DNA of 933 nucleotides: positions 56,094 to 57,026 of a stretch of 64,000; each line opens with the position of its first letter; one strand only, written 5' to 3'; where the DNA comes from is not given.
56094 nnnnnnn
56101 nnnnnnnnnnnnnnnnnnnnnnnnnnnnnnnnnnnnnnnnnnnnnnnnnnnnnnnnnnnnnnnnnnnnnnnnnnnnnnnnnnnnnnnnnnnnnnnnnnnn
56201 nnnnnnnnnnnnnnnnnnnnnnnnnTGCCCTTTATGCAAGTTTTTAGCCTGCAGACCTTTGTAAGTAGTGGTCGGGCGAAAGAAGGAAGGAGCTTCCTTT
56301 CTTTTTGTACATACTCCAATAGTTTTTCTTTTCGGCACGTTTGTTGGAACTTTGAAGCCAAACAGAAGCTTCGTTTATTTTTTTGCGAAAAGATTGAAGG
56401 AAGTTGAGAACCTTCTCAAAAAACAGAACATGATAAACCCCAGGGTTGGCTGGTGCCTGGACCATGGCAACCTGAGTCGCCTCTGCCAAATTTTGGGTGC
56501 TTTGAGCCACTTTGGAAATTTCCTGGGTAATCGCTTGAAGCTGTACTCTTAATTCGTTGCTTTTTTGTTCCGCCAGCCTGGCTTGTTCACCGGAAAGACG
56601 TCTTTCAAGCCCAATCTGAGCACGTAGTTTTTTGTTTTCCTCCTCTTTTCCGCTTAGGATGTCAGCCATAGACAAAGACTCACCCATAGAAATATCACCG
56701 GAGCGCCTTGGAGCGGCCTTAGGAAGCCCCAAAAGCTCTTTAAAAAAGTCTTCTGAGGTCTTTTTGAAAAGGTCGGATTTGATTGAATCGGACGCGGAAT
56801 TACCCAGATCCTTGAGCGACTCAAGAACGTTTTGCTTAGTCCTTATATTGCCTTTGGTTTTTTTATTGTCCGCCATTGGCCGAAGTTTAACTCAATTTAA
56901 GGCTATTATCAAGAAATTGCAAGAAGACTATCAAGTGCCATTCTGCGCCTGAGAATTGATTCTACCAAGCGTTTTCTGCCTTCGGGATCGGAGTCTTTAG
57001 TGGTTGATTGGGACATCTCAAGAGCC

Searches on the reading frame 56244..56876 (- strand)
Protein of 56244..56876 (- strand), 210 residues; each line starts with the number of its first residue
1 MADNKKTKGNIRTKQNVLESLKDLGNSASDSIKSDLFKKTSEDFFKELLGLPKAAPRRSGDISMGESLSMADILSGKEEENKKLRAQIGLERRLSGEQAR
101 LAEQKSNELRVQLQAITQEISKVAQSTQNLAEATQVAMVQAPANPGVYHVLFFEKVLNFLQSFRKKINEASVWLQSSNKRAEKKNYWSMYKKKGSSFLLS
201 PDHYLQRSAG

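Call 59: search_protein_families(library=pfam, max_evalue=0.001, proteins=[window:56244-56876:-])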
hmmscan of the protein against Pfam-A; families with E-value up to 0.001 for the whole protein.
window:56244-56876:- (210 aa): 1 family
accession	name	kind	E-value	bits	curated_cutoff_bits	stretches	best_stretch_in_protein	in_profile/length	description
PF18904.5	DUF5660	-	1.8e-34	118.7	24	1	104-210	1-109/109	Domain of unknown function (DUF5660)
